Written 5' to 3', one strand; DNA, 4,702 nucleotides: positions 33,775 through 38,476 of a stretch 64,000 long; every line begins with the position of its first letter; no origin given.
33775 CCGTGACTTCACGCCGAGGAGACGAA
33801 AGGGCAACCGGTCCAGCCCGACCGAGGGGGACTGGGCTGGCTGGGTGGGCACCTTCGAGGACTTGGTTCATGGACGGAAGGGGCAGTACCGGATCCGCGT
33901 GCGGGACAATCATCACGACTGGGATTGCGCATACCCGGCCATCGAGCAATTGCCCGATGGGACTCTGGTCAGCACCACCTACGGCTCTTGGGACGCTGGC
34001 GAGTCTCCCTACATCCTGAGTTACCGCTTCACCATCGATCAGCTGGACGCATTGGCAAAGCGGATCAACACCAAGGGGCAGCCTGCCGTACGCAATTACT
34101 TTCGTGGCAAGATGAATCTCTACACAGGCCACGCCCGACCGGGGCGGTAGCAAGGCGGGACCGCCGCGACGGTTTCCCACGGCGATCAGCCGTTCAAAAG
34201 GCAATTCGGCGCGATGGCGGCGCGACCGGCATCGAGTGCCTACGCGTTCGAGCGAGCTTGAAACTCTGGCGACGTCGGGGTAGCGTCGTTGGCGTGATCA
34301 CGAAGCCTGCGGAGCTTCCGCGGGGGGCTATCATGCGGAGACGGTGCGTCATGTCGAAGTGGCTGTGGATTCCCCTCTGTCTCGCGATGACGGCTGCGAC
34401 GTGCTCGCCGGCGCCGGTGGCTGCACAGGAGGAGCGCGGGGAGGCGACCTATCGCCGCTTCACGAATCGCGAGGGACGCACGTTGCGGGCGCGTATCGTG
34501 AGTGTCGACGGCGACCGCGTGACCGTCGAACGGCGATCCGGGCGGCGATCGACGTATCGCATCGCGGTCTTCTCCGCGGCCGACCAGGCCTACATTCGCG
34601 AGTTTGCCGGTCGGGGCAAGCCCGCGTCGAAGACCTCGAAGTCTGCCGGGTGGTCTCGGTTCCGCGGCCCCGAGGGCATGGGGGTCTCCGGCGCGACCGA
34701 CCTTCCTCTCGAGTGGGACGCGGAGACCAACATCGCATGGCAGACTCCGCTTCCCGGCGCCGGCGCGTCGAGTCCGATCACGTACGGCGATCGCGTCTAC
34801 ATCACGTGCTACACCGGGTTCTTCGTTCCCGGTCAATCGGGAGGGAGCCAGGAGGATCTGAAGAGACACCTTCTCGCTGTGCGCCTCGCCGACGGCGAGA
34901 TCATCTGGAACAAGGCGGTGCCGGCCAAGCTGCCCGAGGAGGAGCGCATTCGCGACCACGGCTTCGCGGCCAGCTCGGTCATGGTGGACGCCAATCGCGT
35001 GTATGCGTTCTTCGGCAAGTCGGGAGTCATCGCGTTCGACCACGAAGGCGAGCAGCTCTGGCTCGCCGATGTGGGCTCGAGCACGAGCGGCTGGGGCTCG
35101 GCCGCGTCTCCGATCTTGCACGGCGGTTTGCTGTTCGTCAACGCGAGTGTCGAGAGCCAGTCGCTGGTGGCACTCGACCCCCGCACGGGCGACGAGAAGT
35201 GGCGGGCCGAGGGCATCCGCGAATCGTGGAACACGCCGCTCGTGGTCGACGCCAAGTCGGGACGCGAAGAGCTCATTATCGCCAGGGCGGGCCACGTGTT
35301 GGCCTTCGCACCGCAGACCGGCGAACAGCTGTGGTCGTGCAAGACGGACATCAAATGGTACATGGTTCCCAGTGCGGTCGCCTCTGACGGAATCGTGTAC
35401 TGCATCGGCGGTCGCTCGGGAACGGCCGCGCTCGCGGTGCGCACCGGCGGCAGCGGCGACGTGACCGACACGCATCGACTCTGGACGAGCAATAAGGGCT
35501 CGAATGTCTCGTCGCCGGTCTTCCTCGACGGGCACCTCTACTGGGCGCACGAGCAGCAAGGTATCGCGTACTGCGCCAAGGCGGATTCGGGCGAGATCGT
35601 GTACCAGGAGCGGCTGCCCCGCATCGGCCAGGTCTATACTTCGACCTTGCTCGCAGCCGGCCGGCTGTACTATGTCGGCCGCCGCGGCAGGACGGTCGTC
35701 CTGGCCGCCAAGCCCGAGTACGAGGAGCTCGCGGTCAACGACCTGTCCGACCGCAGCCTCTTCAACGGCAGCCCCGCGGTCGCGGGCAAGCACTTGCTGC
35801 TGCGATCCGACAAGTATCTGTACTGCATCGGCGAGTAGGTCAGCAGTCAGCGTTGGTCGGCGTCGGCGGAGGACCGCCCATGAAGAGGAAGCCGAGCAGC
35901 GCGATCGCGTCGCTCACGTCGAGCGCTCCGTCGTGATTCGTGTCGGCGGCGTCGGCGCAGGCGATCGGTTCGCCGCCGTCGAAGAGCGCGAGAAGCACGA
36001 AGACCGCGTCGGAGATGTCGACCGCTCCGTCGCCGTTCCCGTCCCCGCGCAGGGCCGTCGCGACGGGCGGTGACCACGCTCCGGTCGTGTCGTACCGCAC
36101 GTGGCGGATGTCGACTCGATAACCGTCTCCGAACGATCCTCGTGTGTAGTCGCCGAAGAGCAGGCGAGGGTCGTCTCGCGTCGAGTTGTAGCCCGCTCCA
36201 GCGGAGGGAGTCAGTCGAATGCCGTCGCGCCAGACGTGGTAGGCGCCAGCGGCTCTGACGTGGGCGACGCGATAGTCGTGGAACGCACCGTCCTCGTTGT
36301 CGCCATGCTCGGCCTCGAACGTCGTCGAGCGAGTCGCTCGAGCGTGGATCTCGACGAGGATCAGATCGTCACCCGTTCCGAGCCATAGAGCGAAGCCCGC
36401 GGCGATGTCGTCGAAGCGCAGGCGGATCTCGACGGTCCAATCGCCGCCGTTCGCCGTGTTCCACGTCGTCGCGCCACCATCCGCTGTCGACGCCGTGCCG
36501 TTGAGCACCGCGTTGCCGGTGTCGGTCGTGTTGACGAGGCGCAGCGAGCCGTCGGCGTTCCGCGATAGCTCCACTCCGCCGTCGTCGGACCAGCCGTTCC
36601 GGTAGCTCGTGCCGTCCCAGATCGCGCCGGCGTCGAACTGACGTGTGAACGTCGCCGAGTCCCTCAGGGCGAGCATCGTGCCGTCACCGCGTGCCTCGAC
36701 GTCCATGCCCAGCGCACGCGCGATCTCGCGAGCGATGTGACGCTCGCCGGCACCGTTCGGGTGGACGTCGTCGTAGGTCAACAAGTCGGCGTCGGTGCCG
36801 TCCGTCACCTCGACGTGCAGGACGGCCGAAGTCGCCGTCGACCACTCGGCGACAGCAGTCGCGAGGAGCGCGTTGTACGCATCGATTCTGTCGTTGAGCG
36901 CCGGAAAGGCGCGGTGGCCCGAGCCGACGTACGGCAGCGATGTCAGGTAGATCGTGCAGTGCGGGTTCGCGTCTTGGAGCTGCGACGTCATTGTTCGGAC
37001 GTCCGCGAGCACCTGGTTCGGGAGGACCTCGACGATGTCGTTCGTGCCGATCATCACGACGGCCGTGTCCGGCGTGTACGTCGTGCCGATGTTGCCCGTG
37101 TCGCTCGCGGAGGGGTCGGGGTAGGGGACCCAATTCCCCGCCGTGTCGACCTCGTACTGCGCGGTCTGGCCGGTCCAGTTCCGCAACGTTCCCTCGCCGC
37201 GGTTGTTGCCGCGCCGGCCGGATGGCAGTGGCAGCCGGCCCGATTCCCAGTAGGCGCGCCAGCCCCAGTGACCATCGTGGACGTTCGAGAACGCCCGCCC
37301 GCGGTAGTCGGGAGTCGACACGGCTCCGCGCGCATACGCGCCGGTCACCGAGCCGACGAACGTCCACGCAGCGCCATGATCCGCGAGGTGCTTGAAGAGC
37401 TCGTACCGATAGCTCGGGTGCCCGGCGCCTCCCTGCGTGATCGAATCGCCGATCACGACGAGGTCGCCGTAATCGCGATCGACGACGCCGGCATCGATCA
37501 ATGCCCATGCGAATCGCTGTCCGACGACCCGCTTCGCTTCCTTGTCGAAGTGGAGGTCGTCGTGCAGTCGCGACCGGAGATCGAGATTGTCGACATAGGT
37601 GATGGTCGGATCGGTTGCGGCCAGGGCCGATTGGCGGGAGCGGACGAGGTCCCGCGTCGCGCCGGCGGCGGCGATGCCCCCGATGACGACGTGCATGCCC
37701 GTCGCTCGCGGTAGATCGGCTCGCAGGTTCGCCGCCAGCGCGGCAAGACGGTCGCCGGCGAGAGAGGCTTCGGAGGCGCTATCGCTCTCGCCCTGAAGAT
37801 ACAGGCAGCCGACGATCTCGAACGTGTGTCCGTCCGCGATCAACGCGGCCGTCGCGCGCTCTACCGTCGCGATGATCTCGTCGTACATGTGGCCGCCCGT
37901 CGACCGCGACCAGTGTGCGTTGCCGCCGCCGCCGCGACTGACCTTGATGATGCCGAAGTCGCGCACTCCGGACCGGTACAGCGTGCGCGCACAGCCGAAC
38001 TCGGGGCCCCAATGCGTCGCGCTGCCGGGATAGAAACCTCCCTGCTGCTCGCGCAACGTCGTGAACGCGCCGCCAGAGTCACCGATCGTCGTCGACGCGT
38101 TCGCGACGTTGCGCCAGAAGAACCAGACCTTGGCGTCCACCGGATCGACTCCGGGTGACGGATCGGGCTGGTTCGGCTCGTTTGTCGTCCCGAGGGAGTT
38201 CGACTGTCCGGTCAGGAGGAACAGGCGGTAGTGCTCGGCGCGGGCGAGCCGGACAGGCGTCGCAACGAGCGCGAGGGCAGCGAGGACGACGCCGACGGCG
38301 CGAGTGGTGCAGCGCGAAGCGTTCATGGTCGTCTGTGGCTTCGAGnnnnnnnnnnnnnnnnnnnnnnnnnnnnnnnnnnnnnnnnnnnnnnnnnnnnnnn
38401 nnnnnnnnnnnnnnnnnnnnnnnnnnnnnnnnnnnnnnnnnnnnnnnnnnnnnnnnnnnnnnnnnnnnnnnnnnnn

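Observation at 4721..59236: Five different secreted proteins share one C-terminal dockerin-like double EF-hand, Cys-rich tail, and no cohesin partner is visible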

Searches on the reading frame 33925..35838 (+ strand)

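Call 20: search_protein_families(library=pfam, proteins=[window:33925-35838:+], max_evalue=0.001)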
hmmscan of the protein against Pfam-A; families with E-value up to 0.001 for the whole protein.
window:33925-35838:+ (637 aa): 4 families
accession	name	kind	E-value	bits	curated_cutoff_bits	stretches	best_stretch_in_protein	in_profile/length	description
PF13360.13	PQQ_2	-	5.8e-22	78.9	27.6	1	317-560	6-231/233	Outer membrane protein assembly factor BamB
PF13570.13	Beta-prop_ACSF4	-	9.6e-09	35.5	133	1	314-587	71-320/329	Beta-alanine-activating enzyme, beta-propeller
PF01011.28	PQQ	-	5.8e-08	32.3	26.7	0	391-429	48-84/595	Glucose/ethanol/alcohol dehydrogenase, beta-propeller domain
PF25293.1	Beta-prop_EMC1_N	-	8.6e-05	22.7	34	0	398-521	71-197/219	EMC1 N-terminal beta-propeller domain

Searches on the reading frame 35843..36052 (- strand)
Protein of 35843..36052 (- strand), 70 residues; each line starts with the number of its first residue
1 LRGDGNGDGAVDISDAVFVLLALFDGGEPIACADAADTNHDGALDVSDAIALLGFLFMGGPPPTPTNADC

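Call 13: search_protein_families(library=pfam, proteins=[window:35843-36052:-], max_evalue=10)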
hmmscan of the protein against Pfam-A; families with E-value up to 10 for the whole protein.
window:35843-36052:- (70 aa): 7 families
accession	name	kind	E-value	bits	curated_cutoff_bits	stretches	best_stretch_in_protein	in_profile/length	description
PF00404.24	Dockerin_1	-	9.1e-05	23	22.9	1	3-52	2-52/57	Dockerin type I domain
PF13405.12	EF-hand_6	-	0.0034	17.4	25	1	35-54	8-27/30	EF-hand domain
PF00036.39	EF-hand_1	-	0.0043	16.9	25.4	1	35-51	8-24/29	EF hand domain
PF13499.12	EF-hand_7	-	0.014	16.2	30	1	35-50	10-24/67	EF-hand domain pair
PF13202.12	EF-hand_5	-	0.016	15.1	25.9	1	34-47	6-19/25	EF hand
PF05279.16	Asp-B-Hydro_N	-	0.5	10.8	23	1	23-54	35-66/66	Aspartyl beta-hydroxylase N-terminal region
PF13517.12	FG-GAP_3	-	0.8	10.8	26.9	0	22-46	35-59/61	FG-GAP-like repeat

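Call 15: search_protein_families(library=ncbifam, proteins=[window:35843-36052:-], max_evalue=10)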
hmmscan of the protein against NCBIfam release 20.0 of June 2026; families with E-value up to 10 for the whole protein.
window:35843-36052:- (70 aa): 2 families
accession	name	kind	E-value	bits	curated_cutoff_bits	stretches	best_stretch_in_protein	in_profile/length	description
NF041540.1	dockerin_GC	domain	7.2e-05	23.1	29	1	4-54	11-61/67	GC-type dockerin domain-anchored protein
NF049990.1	CellobisidaseCelK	equivalog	0.056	11.6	1700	1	2-56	829-882/889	cellulose 1,4-beta-cellobiosidase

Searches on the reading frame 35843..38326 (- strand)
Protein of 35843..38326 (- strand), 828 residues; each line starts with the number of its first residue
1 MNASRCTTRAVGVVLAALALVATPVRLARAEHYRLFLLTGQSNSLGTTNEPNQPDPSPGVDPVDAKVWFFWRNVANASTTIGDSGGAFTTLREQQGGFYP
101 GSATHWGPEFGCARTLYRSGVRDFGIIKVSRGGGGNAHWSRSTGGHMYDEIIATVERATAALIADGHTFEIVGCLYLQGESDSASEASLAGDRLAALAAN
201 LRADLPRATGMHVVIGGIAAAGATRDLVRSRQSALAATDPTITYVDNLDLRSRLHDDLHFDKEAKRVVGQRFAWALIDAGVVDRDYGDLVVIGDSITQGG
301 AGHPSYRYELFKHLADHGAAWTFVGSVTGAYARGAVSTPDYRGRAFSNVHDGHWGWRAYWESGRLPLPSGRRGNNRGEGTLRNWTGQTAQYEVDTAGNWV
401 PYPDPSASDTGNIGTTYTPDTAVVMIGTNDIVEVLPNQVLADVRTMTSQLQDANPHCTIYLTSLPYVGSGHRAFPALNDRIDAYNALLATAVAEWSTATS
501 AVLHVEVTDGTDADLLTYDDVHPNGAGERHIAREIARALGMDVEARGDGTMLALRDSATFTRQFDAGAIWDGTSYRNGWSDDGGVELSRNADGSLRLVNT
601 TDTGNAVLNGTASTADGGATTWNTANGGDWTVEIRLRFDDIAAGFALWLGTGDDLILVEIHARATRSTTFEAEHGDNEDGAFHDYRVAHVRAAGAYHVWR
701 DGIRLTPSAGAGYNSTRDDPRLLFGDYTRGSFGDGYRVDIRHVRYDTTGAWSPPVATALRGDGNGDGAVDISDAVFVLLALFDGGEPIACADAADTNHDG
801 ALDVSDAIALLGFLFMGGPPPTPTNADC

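Call 10: search_protein_families(library=pfam, proteins=[window:35843-38326:-], max_evalue=0.01)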
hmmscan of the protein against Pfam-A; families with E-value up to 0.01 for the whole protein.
window:35843-38326:- (828 aa): 4 families
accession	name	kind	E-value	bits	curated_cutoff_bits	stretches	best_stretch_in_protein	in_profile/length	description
PF03629.24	SASA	-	2.3e-22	80.2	24.8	1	34-277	3-225/226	Carbohydrate esterase, sialic acid-specific acetylesterase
PF13472.12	Lipase_GDSL_2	-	1.2e-16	62.1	32.9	1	393-529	63-177/178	GDSL-like Lipase/Acylhydrolase family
PF00657.28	Lipase_GDSL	-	1.7e-11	45.1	23.6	1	289-535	1-208/208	GDSL-like Lipase/Acylhydrolase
PF00404.24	Dockerin_1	-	0.0016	19.1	22.9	1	761-809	2-51/57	Dockerin type I domain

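Call 11: search_protein_families(library=ncbifam, proteins=[window:35843-38326:-], max_evalue=0.01)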
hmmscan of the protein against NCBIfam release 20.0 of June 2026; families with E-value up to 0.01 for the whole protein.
window:35843-38326:- (828 aa): 3 families
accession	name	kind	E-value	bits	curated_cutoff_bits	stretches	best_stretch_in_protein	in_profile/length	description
NF042969.1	AcxyGlmanDactase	equivalog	0.00026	20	500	1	377-463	170-256/323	bifunctional acetylxylan esterase/glucomannan deacetylase AxeC2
NF042968.1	AcxylEst_AxeA1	equivalog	0.0012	17.2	700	1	416-533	341-457/459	acetylxylan esterase AxeA1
NF041540.1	dockerin_GC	domain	0.0014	19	29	1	761-812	10-61/67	GC-type dockerin domain-anchored protein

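Call 37: find_encoding_contigs(protein=window:35843-38326:-, flank=10000, max_places=4)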
Protein window:35843-38326:- (828 aa): no gene with exactly this product is on record in the collection.
